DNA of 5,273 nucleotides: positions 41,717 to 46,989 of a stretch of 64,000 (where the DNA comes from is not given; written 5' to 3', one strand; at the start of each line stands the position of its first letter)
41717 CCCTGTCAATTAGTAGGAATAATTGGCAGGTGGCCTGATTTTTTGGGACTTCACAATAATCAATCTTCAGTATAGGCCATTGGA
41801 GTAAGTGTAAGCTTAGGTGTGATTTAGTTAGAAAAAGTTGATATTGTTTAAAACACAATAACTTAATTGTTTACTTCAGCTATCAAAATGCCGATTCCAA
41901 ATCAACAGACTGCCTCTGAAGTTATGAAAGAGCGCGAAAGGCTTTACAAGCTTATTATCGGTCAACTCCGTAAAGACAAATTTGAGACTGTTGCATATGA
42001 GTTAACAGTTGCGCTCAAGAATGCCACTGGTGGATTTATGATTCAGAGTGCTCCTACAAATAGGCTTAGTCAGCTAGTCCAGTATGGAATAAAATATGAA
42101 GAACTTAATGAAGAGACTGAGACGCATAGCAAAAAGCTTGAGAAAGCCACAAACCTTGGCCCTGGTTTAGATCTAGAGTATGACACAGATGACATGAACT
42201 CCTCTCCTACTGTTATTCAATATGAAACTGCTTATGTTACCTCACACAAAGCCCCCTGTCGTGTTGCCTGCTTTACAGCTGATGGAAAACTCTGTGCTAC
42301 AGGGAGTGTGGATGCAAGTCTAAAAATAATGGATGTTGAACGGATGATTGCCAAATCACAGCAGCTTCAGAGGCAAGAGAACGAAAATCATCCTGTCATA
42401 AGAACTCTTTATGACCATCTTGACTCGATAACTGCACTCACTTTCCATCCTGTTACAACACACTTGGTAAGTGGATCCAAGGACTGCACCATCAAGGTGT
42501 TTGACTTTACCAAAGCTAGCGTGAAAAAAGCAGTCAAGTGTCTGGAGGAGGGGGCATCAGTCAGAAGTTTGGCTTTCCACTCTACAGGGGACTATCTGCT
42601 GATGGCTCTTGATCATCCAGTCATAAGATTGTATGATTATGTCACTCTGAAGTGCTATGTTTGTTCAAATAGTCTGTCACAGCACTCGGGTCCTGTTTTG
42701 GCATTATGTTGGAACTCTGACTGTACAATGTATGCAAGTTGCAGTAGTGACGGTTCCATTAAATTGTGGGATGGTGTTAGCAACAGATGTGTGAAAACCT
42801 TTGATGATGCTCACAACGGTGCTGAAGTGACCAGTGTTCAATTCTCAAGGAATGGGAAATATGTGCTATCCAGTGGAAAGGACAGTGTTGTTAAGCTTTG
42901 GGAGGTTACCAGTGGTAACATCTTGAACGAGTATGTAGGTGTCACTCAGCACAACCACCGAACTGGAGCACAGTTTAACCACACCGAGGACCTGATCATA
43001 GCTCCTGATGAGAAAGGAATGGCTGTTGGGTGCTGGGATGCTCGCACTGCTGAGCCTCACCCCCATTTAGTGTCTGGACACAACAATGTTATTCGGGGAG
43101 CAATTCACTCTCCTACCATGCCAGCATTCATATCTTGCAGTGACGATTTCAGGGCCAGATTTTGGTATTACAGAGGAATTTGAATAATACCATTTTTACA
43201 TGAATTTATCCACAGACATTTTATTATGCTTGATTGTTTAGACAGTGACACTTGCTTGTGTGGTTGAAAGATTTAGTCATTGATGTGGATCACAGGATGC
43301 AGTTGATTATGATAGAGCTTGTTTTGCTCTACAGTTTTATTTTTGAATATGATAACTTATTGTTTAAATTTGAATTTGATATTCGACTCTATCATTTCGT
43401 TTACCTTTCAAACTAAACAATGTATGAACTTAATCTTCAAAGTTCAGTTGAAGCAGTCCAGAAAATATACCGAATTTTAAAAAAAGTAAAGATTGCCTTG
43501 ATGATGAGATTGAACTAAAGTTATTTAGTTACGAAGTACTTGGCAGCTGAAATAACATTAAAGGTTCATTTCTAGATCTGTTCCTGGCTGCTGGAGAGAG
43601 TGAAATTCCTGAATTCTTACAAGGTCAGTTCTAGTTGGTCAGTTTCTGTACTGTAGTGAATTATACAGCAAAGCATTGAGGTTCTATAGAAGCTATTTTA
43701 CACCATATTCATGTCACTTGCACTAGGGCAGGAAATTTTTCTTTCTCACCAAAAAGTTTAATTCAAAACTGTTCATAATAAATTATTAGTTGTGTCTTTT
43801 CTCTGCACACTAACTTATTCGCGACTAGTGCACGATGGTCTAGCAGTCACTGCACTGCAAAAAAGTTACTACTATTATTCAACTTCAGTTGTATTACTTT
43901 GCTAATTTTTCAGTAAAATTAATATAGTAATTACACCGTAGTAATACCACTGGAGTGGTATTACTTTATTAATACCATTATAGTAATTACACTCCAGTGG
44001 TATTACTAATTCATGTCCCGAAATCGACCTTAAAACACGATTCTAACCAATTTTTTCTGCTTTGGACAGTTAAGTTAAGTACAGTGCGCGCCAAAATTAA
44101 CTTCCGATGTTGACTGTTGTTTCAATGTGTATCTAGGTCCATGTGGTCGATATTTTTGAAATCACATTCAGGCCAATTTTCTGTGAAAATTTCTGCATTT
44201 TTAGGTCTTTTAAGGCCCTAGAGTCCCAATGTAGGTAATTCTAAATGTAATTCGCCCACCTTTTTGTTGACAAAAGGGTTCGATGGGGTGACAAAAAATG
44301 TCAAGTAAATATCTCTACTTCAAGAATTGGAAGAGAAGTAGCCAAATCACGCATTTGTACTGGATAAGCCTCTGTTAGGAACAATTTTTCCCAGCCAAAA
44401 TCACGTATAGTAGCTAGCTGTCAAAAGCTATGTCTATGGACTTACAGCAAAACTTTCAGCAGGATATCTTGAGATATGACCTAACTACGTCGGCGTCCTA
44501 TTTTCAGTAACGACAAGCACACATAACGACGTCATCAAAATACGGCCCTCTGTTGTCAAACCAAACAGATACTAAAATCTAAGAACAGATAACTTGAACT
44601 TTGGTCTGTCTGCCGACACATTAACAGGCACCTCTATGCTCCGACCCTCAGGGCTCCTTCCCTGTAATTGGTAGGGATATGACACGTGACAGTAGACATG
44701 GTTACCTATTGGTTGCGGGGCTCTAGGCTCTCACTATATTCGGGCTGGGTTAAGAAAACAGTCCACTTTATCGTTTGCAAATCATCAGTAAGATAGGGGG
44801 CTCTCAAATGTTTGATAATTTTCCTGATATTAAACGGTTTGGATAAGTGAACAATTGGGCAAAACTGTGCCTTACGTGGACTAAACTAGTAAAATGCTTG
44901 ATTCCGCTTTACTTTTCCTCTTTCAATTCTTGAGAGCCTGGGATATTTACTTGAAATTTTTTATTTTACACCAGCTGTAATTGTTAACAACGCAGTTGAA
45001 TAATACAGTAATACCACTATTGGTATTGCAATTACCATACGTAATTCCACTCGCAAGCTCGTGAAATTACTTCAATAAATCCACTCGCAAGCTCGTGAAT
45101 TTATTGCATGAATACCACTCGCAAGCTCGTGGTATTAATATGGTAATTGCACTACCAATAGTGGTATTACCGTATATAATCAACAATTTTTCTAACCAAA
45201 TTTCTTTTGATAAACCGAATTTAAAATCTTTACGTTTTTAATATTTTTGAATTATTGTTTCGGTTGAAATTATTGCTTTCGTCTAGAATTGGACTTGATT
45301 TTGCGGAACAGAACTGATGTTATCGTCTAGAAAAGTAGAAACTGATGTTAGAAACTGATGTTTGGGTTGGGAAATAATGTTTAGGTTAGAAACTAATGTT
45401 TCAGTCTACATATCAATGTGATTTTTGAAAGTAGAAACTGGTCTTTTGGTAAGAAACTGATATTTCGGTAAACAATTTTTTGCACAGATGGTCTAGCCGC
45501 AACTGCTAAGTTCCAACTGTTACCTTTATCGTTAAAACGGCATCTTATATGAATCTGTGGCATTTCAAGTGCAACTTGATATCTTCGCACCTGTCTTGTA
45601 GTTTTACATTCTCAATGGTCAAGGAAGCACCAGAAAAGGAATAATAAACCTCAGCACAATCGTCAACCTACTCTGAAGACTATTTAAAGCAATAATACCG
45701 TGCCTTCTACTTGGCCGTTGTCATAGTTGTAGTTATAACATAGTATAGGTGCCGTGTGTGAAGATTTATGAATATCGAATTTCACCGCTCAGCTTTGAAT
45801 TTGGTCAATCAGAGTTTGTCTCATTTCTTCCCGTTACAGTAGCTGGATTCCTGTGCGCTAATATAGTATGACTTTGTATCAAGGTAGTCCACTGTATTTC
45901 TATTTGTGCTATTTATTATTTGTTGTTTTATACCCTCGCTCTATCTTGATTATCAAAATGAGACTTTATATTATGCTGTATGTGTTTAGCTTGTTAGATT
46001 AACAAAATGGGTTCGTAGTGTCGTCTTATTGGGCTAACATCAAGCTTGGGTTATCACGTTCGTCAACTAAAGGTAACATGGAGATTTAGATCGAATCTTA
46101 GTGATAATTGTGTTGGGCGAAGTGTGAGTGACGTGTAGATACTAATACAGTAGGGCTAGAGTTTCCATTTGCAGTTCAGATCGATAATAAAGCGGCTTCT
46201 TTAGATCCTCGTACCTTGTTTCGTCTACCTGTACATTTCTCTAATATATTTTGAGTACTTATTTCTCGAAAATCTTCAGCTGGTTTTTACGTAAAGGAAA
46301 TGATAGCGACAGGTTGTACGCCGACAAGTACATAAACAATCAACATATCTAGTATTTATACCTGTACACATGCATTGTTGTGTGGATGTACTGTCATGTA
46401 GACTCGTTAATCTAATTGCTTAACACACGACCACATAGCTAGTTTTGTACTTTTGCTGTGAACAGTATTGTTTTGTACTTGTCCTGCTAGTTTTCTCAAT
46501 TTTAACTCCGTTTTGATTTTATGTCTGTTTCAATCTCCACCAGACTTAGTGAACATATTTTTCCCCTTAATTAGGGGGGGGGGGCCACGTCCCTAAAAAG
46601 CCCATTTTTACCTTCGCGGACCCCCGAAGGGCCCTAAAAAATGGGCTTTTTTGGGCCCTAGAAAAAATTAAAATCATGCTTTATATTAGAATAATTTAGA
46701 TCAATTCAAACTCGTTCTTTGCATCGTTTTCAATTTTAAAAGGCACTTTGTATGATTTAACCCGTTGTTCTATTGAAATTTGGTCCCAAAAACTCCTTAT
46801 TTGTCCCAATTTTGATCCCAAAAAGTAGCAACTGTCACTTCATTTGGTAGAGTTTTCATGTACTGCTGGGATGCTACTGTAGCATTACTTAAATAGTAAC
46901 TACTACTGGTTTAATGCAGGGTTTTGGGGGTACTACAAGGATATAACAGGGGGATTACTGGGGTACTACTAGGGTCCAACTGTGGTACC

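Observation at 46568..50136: Transposon-like element whose entire interior is a 12 bp-unit satellite with ~219 bp higher-order repeats, bounded by 35 bp G-run-containing TIRs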

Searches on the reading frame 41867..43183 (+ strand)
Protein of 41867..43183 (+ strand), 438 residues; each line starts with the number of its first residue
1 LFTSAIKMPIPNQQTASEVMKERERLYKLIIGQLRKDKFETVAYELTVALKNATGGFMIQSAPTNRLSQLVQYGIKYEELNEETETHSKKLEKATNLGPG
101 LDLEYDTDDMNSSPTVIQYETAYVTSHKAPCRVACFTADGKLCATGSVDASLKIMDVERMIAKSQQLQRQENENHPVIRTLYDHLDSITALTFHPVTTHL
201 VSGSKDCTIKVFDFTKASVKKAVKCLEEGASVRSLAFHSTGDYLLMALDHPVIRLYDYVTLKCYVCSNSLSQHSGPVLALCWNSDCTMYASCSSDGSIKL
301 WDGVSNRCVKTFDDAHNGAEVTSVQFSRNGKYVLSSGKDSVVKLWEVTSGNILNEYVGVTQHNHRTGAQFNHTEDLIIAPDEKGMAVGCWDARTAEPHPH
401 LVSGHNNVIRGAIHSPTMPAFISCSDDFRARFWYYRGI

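Call 10: find_homologous_proteins(query=window:41867-43183:+)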
Query window:41867-43183:+ (438 aa): 679 proteins with E <= 0.001 among 3675 candidates; the best 120 are listed.
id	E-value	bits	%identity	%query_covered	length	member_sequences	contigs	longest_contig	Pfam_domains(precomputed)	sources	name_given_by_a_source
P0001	2.3e-295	997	100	98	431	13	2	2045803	PF25168.2,PF24105.2,PF24805.2,PF25048.2,PF23342.2,PF24817.2,PF16699.11,PF23393.3,PF23609.2,PF24797.2,PF20426.5,PF25460.2,PF00400.39,PF23414.2,PF23410.5,PF23775.2,PF25174.2,PF24814.2,PF23381.2,PF25173.2,PF23383.2,PF25171.2,PF12894.14,PF25175.2,PF24796.2,PF23409.2,PF23761.2,PF25172.2,PF24782.3,PF25391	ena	-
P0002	8.8e-242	821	81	97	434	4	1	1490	PF25168.2,PF24105.2,PF24805.2,PF25048.2,PF23342.2,PF24817.2,PF16699.11,PF23393.3,PF23609.2,PF24797.2,PF20426.5,PF23341.2,PF25460.2,PF00400.39,PF23414.2,PF23410.5,PF23775.2,PF25174.2,PF24814.2,PF23381.2,PF25173.2,PF23383.2,PF25171.2,PF12894.14,PF25175.2,PF24796.2,PF23409.2,PF23761.2,PF25172.2,PF24782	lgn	-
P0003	3.6e-139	483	52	96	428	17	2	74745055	PF25168.2,PF23586.3,PF24105.2,PF24805.2,PF25048.2,PF24017.3,PF23342.2,PF23411.2,PF24817.2,PF16699.11,PF23798.2,PF23393.3,PF23389.2,PF23609.2,PF24797.2,PF20426.5,PF25460.2,PF00400.39,PF04053.21,PF23414.2,PF25178.1,PF23410.5,PF23775.2,PF25174.2,PF24814.2,PF23381.2,PF25173.2,PF23383.2,PF25171.2,PF12894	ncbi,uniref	ncbi:cleavage stimulation factor subunit 1-like isoform X2 [Montipora capricornis]|uniref:cleavage s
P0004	1.0e-138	481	51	95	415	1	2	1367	PF25168.2,PF24105.2,PF24805.2,PF25048.2,PF23342.2,PF24817.2,PF16699.11,PF23393.3,PF23389.2,PF23609.2,PF24797.2,PF20426.5,PF25460.2,PF00400.39,PF23414.2,PF23410.5,PF23775.2,PF25174.2,PF24814.2,PF23381.2,PF25173.2,PF23383.2,PF25171.2,PF12894.14,PF25175.2,PF24796.2,PF24780.2,PF23409.2,PF23761.2,PF25172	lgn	-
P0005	3.5e-136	473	49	96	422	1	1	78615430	PF25168.2,PF24105.2,PF24805.2,PF25048.2,PF23342.2,PF24817.2,PF16699.11,PF23393.3,PF23389.2,PF23609.2,PF20426.5,PF25460.2,PF00400.39,PF23414.2,PF23410.5,PF23775.2,PF25174.2,PF24814.2,PF23381.2,PF25173.2,PF23383.2,PF25171.2,PF12894.14,PF25175.2,PF24796.2,PF24780.2,PF23409.2,PF23761.2,PF25172.2,PF24782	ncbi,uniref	ncbi:cleavage stimulation factor subunit 1-like [Amphiura filiformis]|uniref:cleavage stimulation fa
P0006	1.7e-135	470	50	96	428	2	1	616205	PF25168.2,PF23586.3,PF24105.2,PF24805.2,PF25048.2,PF24017.3,PF23342.2,PF24817.2,PF16699.11,PF23393.3,PF23389.2,PF23609.2,PF20426.5,PF25460.2,PF00400.39,PF23414.2,PF23410.5,PF23775.2,PF25174.2,PF24814.2,PF23381.2,PF25173.2,PF23383.2,PF25171.2,PF12894.14,PF25175.2,PF24796.2,PF24780.2,PF23409.2,PF23761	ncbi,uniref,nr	ncbi:cleavage stimulation factor subunit 1 [Exaiptasia diaphana]|uniref:Cleavage stimulation factor 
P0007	3.3e-135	469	52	96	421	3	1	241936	PF25168.2,PF24105.2,PF24805.2,PF25048.2,PF24017.3,PF23342.2,PF24817.2,PF16699.11,PF23393.3,PF23609.2,PF20426.5,PF25460.2,PF00400.39,PF23414.2,PF25178.1,PF23410.5,PF23775.2,PF25174.2,PF24814.2,PF23381.2,PF25173.2,PF23383.2,PF25171.2,PF12894.14,PF25175.2,PF24796.2,PF24780.2,PF23409.2,PF23761.2,PF25172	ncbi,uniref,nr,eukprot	ncbi:predicted protein [Nematostella vectensis]|uniref:Cleavage stimulation factor 50 kDa subunit n=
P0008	4.2e-135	469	51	96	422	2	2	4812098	PF25168.2,PF24105.2,PF24805.2,PF25048.2,PF24017.3,PF23342.2,PF24817.2,PF16699.11,PF23393.3,PF23609.2,PF24797.2,PF20426.5,PF25460.2,PF00400.39,PF23414.2,PF23410.5,PF23775.2,PF25174.2,PF24814.2,PF23381.2,PF25173.2,PF23383.2,PF25171.2,PF12894.14,PF25175.2,PF24796.2,PF24780.2,PF23409.2,PF23761.2,PF25172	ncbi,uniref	ncbi:cleavage stimulation factor subunit 1-like [Diadema antillarum]|uniref:cleavage stimulation fac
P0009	7.2e-135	468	51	96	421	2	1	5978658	PF25168.2,PF24105.2,PF24805.2,PF25048.2,PF24017.3,PF23342.2,PF24817.2,PF16699.11,PF23393.3,PF23609.2,PF20426.5,PF25460.2,PF00400.39,PF23414.2,PF23410.5,PF23775.2,PF25174.2,PF24814.2,PF23381.2,PF25173.2,PF23383.2,PF25171.2,PF12894.14,PF25175.2,PF24796.2,PF23409.2,PF23761.2,PF25172.2,PF24782.3,PF25391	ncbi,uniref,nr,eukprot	ncbi:uncharacterized protein TRIADDRAFT_26681 [Trichoplax adhaerens]|uniref:Cleavage stimulation fac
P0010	4.5e-134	466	50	96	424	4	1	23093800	PF25168.2,PF24105.2,PF24805.2,PF25048.2,PF24017.3,PF23342.2,PF24817.2,PF16699.11,PF23393.3,PF23609.2,PF24797.2,PF20426.5,PF25460.2,PF00400.39,PF23414.2,PF23410.5,PF23775.2,PF25174.2,PF24814.2,PF23381.2,PF25173.2,PF23383.2,PF25171.2,PF12894.14,PF25175.2,PF24796.2,PF24780.2,PF23409.2,PF23761.2,PF25172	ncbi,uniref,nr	ncbi:cleavage stimulation factor subunit 1-like isoform X1 [Patiria miniata]|uniref:Cleavage stimula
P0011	2.6e-133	463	50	96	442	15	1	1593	PF25168.2,PF24105.2,PF24805.2,PF25048.2,PF24817.2,PF16699.11,PF23393.3,PF20426.5,PF25460.2,PF00400.39,PF23414.2,PF23410.5,PF25174.2,PF24814.2,PF23381.2,PF25173.2,PF25171.2,PF12894.14,PF25175.2,PF24796.2,PF23409.2,PF23761.2,PF25172.2,PF24782.3,PF25391.2,PF23869.2,PF23419.3,PF24807.2,PF25047.1,PF23098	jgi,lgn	-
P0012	3.8e-133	463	50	95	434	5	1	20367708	PF25168.2,PF24105.2,PF24805.2,PF25048.2,PF24017.3,PF23342.2,PF24817.2,PF16699.11,PF23393.3,PF23609.2,PF20426.5,PF25460.2,PF00400.39,PF23414.2,PF23410.5,PF23775.2,PF25174.2,PF24814.2,PF23381.2,PF25173.2,PF23383.2,PF25171.2,PF12894.14,PF25175.2,PF24796.2,PF24780.2,PF23409.2,PF23761.2,PF25172.2,PF24782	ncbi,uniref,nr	ncbi:CSTF1 [Branchiostoma lanceolatum]|uniref:Cleavage stimulation factor 50 kDa subunit n=1 Tax=Bra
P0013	1.3e-132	461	49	95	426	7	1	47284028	PF25168.2,PF24105.2,PF24805.2,PF25048.2,PF24017.3,PF23342.2,PF24817.2,PF16699.11,PF23393.3,PF23609.2,PF24797.2,PF20426.5,PF25460.2,PF00400.39,PF23414.2,PF23410.5,PF23775.2,PF25174.2,PF24814.2,PF23381.2,PF25173.2,PF23383.2,PF25171.2,PF12894.14,PF25175.2,PF24796.2,PF24780.2,PF23409.2,PF23761.2,PF25172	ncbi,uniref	ncbi:cleavage stimulation factor subunit 1-like [Ptychodera flava]|uniref:cleavage stimulation facto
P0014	1.4e-132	461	50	95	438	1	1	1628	PF25168.2,PF24105.2,PF24805.2,PF25048.2,PF24817.2,PF16699.11,PF23798.2,PF23393.3,PF23389.2,PF23609.2,PF24797.2,PF20426.5,PF25460.2,PF00400.39,PF23414.2,PF23410.5,PF23775.2,PF25174.2,PF24814.2,PF23381.2,PF25173.2,PF23383.2,PF25171.2,PF12894.14,PF25175.2,PF24796.2,PF23409.2,PF23761.2,PF25172.2,PF24782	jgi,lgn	jgi:cleavage stimulation factor subunit 1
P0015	2.3e-132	460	49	95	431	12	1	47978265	PF25168.2,PF24105.2,PF24805.2,PF25048.2,PF23342.2,PF24817.2,PF16699.11,PF23393.3,PF23609.2,PF20426.5,PF25460.2,PF00400.39,PF23414.2,PF23775.2,PF25174.2,PF24814.2,PF23381.2,PF25173.2,PF25171.2,PF12894.14,PF25175.2,PF24796.2,PF23409.2,PF25172.2,PF24782.3,PF25391.2,PF23869.2,PF23419.3,PF24807.2,PF25047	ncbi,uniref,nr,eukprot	ncbi:cleavage stimulation factor subunit 1 [Danio rerio]|uniref:Cleavage stimulation factor subunit 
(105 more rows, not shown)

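Call 11: find_encoding_contigs(protein=P0001, flank=10000, max_places=10)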
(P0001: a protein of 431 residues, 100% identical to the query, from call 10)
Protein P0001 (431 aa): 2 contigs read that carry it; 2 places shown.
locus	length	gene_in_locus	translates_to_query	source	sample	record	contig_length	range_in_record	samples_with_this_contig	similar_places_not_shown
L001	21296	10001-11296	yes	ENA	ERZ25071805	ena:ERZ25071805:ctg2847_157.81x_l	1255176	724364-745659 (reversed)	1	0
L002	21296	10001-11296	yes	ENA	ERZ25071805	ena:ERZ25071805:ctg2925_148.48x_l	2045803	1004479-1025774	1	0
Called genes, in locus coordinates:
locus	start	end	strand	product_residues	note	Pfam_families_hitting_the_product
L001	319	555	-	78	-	-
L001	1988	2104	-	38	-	-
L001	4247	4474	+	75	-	-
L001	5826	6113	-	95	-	-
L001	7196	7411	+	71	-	-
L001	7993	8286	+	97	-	-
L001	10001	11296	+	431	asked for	PF16699:CSTF1_dimer, PF24105:Beta-prop_CAF1B_HIR1, PF24807:WD40_CDC20-Fz, PF23381:Beta-prop_IFT122_1st, PF23414:Beta-prop_EML_2, PF24817:WD40_WDHD1_1st, PF25173:Beta-prop_WDR3_1st, PF25175:Beta-prop_WDR5, +41 more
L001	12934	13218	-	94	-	-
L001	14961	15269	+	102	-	-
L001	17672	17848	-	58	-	-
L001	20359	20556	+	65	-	-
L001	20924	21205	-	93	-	-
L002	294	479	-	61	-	-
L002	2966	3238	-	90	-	-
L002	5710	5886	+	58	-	-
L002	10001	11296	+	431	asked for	PF16699:CSTF1_dimer, PF24105:Beta-prop_CAF1B_HIR1, PF24807:WD40_CDC20-Fz, PF23381:Beta-prop_IFT122_1st, PF23414:Beta-prop_EML_2, PF24817:WD40_WDHD1_1st, PF25173:Beta-prop_WDR3_1st, PF25175:Beta-prop_WDR5, +41 more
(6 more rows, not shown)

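Call 27: list_cluster_members(proteins=[P0001, window:41888-43180:+, P0122, P0121, P0002])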
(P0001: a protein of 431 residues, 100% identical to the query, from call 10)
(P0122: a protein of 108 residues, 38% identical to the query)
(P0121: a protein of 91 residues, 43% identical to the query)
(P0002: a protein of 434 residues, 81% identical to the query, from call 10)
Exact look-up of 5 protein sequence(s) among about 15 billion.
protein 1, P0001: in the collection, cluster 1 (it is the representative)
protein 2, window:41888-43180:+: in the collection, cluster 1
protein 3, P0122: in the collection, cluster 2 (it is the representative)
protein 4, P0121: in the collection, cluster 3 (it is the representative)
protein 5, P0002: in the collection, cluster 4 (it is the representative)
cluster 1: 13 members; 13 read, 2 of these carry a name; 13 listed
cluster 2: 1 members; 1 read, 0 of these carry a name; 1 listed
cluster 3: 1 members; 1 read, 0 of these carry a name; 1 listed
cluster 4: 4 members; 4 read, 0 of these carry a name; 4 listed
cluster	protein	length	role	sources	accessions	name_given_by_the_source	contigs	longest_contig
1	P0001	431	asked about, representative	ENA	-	-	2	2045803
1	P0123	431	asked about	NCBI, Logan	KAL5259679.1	hypothetical protein ACHWQZ_G009950 [Mnemiopsis leidyi]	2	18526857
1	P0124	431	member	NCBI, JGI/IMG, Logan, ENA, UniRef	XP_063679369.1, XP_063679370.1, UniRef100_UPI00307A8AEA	cleavage stimulation factor subunit 1-like [Bolinopsis microptera] | cleavage stimulation factor subunit 1-like n=1 Tax=Bolinopsis microptera TaxID=2820187 ...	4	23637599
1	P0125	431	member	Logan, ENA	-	-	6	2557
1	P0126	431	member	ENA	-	-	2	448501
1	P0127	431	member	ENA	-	-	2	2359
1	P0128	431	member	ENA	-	-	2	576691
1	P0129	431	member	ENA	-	-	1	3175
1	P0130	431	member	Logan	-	-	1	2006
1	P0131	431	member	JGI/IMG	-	-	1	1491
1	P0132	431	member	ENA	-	-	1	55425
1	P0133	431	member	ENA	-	-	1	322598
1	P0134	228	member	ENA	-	-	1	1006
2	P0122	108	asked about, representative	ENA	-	-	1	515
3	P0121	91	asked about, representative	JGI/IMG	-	-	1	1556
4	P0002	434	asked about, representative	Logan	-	-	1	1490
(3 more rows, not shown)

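Call 28: find_encoding_contigs(protein=window:41888-43180:+, flank=10000, max_places=10)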
Protein window:41888-43180:+ (431 aa): 3 contigs read that carry it; 3 places shown.
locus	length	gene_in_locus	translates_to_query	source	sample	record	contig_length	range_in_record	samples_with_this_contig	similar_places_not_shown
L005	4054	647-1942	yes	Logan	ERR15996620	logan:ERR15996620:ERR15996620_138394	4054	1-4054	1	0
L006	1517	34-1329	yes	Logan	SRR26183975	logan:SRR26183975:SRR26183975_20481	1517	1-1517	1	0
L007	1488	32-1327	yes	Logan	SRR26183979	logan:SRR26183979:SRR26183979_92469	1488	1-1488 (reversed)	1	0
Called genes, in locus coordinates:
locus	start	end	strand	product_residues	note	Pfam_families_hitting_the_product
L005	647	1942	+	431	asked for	PF16699:CSTF1_dimer, PF23414:Beta-prop_EML_2, PF24105:Beta-prop_CAF1B_HIR1, PF24807:WD40_CDC20-Fz, PF23381:Beta-prop_IFT122_1st, PF24817:WD40_WDHD1_1st, PF25173:Beta-prop_WDR3_1st, PF25175:Beta-prop_WDR5, +40 more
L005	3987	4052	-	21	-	?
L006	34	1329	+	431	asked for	PF16699:CSTF1_dimer, PF23414:Beta-prop_EML_2, PF24105:Beta-prop_CAF1B_HIR1, PF24807:WD40_CDC20-Fz, PF23381:Beta-prop_IFT122_1st, PF24817:WD40_WDHD1_1st, PF25173:Beta-prop_WDR3_1st, PF25175:Beta-prop_WDR5, +40 more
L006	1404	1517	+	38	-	?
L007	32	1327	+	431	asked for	PF16699:CSTF1_dimer, PF23414:Beta-prop_EML_2, PF24105:Beta-prop_CAF1B_HIR1, PF24807:WD40_CDC20-Fz, PF23381:Beta-prop_IFT122_1st, PF24817:WD40_WDHD1_1st, PF25173:Beta-prop_WDR3_1st, PF25175:Beta-prop_WDR5, +40 more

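Call 53: find_encoding_contigs(protein=P0131, flank=3000, max_places=5)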
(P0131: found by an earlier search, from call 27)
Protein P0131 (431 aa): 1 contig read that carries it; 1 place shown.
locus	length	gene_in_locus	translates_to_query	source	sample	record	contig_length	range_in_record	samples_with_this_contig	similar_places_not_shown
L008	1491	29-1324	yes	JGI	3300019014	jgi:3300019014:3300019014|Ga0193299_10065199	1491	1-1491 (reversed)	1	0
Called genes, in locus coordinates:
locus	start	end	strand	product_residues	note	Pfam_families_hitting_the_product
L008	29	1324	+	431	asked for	PF16699:CSTF1_dimer, PF23414:Beta-prop_EML_2, PF24105:Beta-prop_CAF1B_HIR1, PF24807:WD40_CDC20-Fz, PF23381:Beta-prop_IFT122_1st, PF24817:WD40_WDHD1_1st, PF25173:Beta-prop_WDR3_1st, PF23409:Beta-prop_EML, +40 more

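Call 54: find_encoding_contigs(protein=P0134, flank=3000, max_places=5)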
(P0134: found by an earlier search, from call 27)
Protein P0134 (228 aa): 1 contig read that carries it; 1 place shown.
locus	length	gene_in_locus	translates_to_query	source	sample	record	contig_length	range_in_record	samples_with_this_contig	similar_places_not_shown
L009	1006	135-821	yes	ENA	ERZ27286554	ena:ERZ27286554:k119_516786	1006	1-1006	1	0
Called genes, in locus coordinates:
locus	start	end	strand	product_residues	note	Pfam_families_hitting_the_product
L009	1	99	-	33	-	?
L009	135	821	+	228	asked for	PF24807:WD40_CDC20-Fz, PF24814:WD40_Prp19, PF24817:WD40_WDHD1_1st, PF25047:Beta-prop_TEP1_2nd, PF25168:Beta-prop_WDR36-Utp21_2nd, PF25171:Beta-prop_WDR36-Utp21_1st, PF25172:Beta-prop_WDR3_2nd, PF25173:Beta-prop_WDR3_1st, +27 more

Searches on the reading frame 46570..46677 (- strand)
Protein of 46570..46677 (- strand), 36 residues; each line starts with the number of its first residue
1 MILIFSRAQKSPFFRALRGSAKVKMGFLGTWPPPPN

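Call 34: find_encoding_contigs(protein=window:46570-46677:-, flank=10000, max_places=10)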
Protein seq(36 aa) (36 aa): no gene with exactly this product is on record in the collection.

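Call 49: search_protein_representatives(protein=window:46570-46677:-)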
Query: 36 residues. Proteins with E-value up to 0.001 (for the whole library): 1; up to 1e-10: 0; up to 1e-30: 0. The best 1 are listed.
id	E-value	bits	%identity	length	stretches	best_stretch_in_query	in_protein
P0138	8.0e-05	38.0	43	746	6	9-33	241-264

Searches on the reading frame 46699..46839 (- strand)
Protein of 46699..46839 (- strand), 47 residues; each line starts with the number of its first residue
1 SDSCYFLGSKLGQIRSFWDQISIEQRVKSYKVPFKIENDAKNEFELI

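Call 72: search_protein_families(library=pfam, max_evalue=1, proteins=[window:46699-46839:-])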
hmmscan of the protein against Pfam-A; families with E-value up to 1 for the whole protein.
seq(47 aa): 0 families
